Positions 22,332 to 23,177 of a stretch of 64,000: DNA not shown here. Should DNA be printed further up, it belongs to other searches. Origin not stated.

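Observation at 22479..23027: Unknown two-TM protein gene locked between trpG and trpD by 8-nt overlaps on both sides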

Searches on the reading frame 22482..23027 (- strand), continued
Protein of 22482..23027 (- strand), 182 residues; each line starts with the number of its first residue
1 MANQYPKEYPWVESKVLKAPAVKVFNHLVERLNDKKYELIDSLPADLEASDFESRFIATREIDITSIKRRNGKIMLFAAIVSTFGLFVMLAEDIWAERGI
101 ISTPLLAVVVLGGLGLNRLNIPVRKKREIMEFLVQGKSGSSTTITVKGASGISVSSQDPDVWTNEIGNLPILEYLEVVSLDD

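Call 43: predict_structure(alignment_id=A3)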
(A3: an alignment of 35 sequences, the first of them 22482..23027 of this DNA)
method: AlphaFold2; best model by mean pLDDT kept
length: 182 residues; sequences in the alignment: 35
mean_pLDDT: 82.4   pTM: 0.67
mean pLDDT of the five models: 82.4, 81.9, 81.6, 81.2, 79.0
residues with pLDDT >= 90: 39; 70-90: 123; 50-70: 19; < 50: 1
segments of 3 or more residues with pLDDT < 50: none
pLDDT, mean of each block of 10 residues (from residue 1): 70 90 90 91 70 89 83 87 87 73 82 84 85 87 90 76 73 80 71
secondary structure, 60 per line:
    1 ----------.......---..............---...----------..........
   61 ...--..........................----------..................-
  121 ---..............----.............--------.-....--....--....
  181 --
elements in order: E11-17 H21-34 E38-40 E51-63 H66-91 H102-119 E124-137 E142-154 H165-168 H171-174 H177-180
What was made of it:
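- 22839..23027 (-): X residues 1-63: N-terminal cytoplasmic half (beta 11-17, helix 21-34, beta 38-40, beta 51-63). AF2 model, pLDDT 82 (call 43).
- On Family X (defined here): The AF2 model agrees (call 43).
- The AF2 model has pLDDT 82.4 and pTM 0.67 (call 43).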

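Call 45: fold_search(model_id=the predicted structure, library=pdb)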
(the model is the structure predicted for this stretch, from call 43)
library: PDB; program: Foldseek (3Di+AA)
matches with E <= 10: 555; with E <= 0.001: 0
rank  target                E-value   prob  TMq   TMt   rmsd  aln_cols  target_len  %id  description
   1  6i4y_B                1.5e-03  0.44  0.21  0.21  23.2       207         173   12  X-ray structure of the human mitochondrial PRELID3b-TRIAP1 complex (released 2019-03-20)
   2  9fs5_A                3.1e-03  0.75  0.25  0.22  13.8       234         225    9  Cryo-EM structure of the decameric TraT surface exclusion lipoprotein from Escherichia coli (F plasmid) (released 2024-12-11)
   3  4e6f_A                6.1e-03  0.94  0.35  0.37  10.8       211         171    9  Crystal structure of a DUF4468 family protein (BACOVA_04320) from Bacteroides ovatus ATCC 8483 at 1.49 A resolution (released 2012-07-04)
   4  9fsm_A                8.2e-03  0.66  0.26  0.23  13.1       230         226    8  Cryo-EM structure of the decameric TraT surface exclusion lipoprotein from Klebsiella pneumoniae (pKpQIL plasmid) (released 2024-12-11)
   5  9e2v_A                8.2e-03  0.63  0.25  0.22  13.1       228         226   10  Cryo-EM map of homodecameric TraT (released 2025-04-16)
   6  6cay_B                1.4e-02  0.38  0.21  0.23  20.4       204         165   11  Crystal structure of the first StART-like domain of Ysp2p/Lam2p in its apo and ergosterol-bound state. (released 2018-02-28)
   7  3otl_A                1.6e-02  0.28  0.21  0.24  16.8       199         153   10  Three-dimensional Structure of the putative uncharacterized protein from Rhizobium leguminosarum at the resolution 1.9 (released 2010-09-22)
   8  6fws_A                1.7e-02  0.28  0.21  0.07  23.3       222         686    8  Structure of DinG in complex with ssDNA and ADPBeF (released 2018-12-19)
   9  6cay_D                2.3e-02  0.35  0.22  0.24  20.1       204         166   10  Crystal structure of the first StART-like domain of Ysp2p/Lam2p in its apo and ergosterol-bound state. (released 2018-02-28)
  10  2pcs                  2.6e-02  0.54  0.28  0.32  16.6       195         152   11  Crystal structure of conserved protein from Geobacillus kaustophilus (released 2007-04-10)
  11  6gqf_A                2.6e-02  0.20  0.23  0.24  11.6       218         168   10  The structure of mouse AsterA (GramD1a) with 25-hydroxy cholesterol (released 2018-09-26)
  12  4e6f_B                3.1e-02  0.75  0.35  0.36  10.8       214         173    8  Crystal structure of a DUF4468 family protein (BACOVA_04320) from Bacteroides ovatus ATCC 8483 at 1.49 A resolution (released 2012-07-04)
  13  9rmm_B                3.3e-02  0.30  0.22  0.11  24.1       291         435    8  Crystal structure of outer membrane SilC (released 2025-07-23)
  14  2oox_A                3.8e-02  0.89  0.37  0.48   7.5       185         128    9  Crystal structure of the adenylate sensor from AMP-activated protein kinase complexed with AMP (released 2007-02-06)
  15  2d4r_A                3.8e-02  0.41  0.23  0.29  15.2       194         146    9  Crystal structure of TTHA0849 from Thermus thermophilus HB8 (released 2005-12-13)
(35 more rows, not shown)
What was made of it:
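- On TraT-like surface-exclusion lipoproteins: 9fs5_A scores E 3.1e-3 with TMq 0.25 (call 45).
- Closest known: Alpha+beta modules resembling the model: AMPK core chain. Different: All matches are non-significant (E 3e-3 to 0.1; TMq 0.25-0.38, TMt up to 0.51; call 45).
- Weak fold resemblance points to alpha+beta protein-interaction modules: AMPK core chain 2oox_A, the BamC N-terminal domain and DUF4468, with TMt 0.37-0.51 (call 45). All Foldseek matches are non-significant (E > 1e-3, TMq <= 0.38, call 45).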

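Call 46: search_protein_families(library=pfam, alignment_id=A3, max_evalue=10)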
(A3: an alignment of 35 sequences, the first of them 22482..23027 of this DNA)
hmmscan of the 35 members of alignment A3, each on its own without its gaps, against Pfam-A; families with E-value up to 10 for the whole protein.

A. member 1, window:22482-23027:- (182 aa): 1 family
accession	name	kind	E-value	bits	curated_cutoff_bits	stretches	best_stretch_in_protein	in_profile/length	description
PF19744.4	DUF6232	-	0.19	12.6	27.4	1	63-145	21-99/117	Family of unknown function (DUF6232)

B. families by the number of members that match (of 35 scanned): 14 families
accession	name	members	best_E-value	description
PF05140.19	ResB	8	0.01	ResB-like family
PF23778.1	Phage_holin_2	3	0.14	Putative phage holin family 2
PF19744.4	DUF6232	2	0.17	Family of unknown function (DUF6232)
PF21981.2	RecX_HTH3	1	0.029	RecX, third three-helix domain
PF20447.3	DUF6704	1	0.035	Family of unknown function (DUF6704)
PF14017.11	DUF4233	1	0.044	Protein of unknown function (DUF4233)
PF11174.13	DUF2970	1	0.072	Protein of unknown function (DUF2970)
PF13629.12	T2SS-T3SS_pil_N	1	0.088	Pilus formation protein N terminal region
PF17353.8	DUF5381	1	0.095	Family of unknown function (DUF5381)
PF17093.10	PBP_N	1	0.095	Penicillin-binding protein N-terminus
PF19613.4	DUF6118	1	0.15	Family of unknown function (DUF6118)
PF04418.17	DUF543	1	0.16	Domain of unknown function (DUF543)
PF13630.11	SdpI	1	0.31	SdpI/YfhL protein family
PF15141.11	UQCC3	1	0.4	Ubiquinol-cytochrome-c reductase complex assembly factor 3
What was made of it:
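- On SRPBCC / START helix-grip ligand-binding domains: There is no Pfam hit (call 46).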

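Call 47: search_solved_structures(query=A3, max_evalue=10)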
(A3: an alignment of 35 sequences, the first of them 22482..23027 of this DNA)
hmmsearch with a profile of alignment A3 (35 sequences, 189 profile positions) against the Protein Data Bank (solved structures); distinct sequences matched with E-value up to 10: 1.
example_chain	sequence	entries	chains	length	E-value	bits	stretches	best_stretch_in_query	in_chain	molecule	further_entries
7uea_C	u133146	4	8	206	1.5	11.4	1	66-113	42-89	Cytochrome c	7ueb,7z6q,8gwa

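Call 75: fold_search(model_id=the predicted structure, library=viral)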
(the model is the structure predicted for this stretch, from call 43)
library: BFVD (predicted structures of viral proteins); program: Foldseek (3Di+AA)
matches with E <= 10: 486; with E <= 0.001: 0
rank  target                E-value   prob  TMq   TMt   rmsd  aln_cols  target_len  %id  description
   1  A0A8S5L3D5            7.7e-03  0.11  0.15  0.08  21.3       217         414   12  Maturation protein [ssRNA phage Esthiorhiza.2_37]
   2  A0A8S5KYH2            8.1e-03  0.38  0.22  0.13  18.2       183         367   10  Maturation protein [ssRNA phage Gerhypos.4_32]
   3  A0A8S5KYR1            1.4e-02  0.10  0.13  0.08  19.5       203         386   11  Maturation protein [ssRNA phage Gephyllon.1_14]
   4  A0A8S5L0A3            2.0e-02  0.20  0.19  0.08  16.7       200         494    8  Maturation protein [ssRNA phage SRR5467090_5]
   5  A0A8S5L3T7            2.2e-02  0.25  0.21  0.12  18.7       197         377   11  Maturation protein [ssRNA phage SRR5208575_1]
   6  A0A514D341            2.8e-02  0.47  0.24  0.29  18.0       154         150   13  Uncharacterized protein (Fragment) [Leviviridae sp.]
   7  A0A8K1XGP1            3.3e-02  0.07  0.15  0.10  26.2       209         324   14  (no name in the UniProt tables at hand)
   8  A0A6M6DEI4            3.5e-02  0.47  0.19  0.19  22.9       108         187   14  (no name in the UniProt tables at hand)
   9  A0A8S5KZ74            3.5e-02  0.12  0.19  0.11  18.6       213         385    9  Maturation protein [ssRNA phage SRR6960799_30]
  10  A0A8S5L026            3.5e-02  0.11  0.17  0.09  20.5       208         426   12  Maturation protein [ssRNA phage SRR5467139_2]
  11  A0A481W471            3.5e-02  0.09  0.12  0.10  24.6       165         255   12  Virion structural protein [Pseudomonas phage Psa21]
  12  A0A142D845            3.7e-02  0.14  0.20  0.14  23.5       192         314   15  Maturation [Leviviridae sp.]
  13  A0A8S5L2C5            4.2e-02  0.06  0.13  0.09  16.5       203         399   11  Maturation protein [ssRNA phage Gerhypos.3_1]
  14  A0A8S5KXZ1            5.1e-02  0.16  0.20  0.10  17.1       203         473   12  Maturation protein [ssRNA phage SRR6960799_18]
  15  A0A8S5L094            5.4e-02  0.08  0.16  0.09  17.4       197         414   13  Maturation protein [ssRNA phage SRR5466729_1]
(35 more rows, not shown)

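Call 77: search_protein_families(library=padloc, proteins=[window:22482-23027:-, P0019, P0016], max_evalue=1)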
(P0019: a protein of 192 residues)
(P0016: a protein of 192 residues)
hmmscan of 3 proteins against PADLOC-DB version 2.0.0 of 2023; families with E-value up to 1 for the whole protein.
window:22482-23027:- (182 aa): 1 family
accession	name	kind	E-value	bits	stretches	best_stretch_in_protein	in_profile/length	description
PDLC04318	PDC-M02B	-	0.022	11.7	1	4-95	17-101/390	-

P0019 (192 aa): 0 families

P0016 (192 aa): 0 families

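Call 78: search_protein_families(library=phrogs, proteins=[window:22482-23027:-, P0019, P0016], max_evalue=1)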
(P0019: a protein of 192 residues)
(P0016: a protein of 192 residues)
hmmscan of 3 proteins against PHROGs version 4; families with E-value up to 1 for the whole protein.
window:22482-23027:- (182 aa): 1 family
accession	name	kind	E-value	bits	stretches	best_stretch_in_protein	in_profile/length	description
phrog_25603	-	unknown function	0.012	16.4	0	24-39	18-34/48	-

P0019 (192 aa): 0 families

P0016 (192 aa): 1 family
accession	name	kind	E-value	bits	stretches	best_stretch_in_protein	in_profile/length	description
phrog_32096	-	moron, auxiliary metabolic gene and host takeover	0.29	12.6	1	77-101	9-33/95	membrane protein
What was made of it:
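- On Known anti-phage defence or phage protein families: Only noise-level hits appeared (E >= 0.012) (calls 77, 78).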
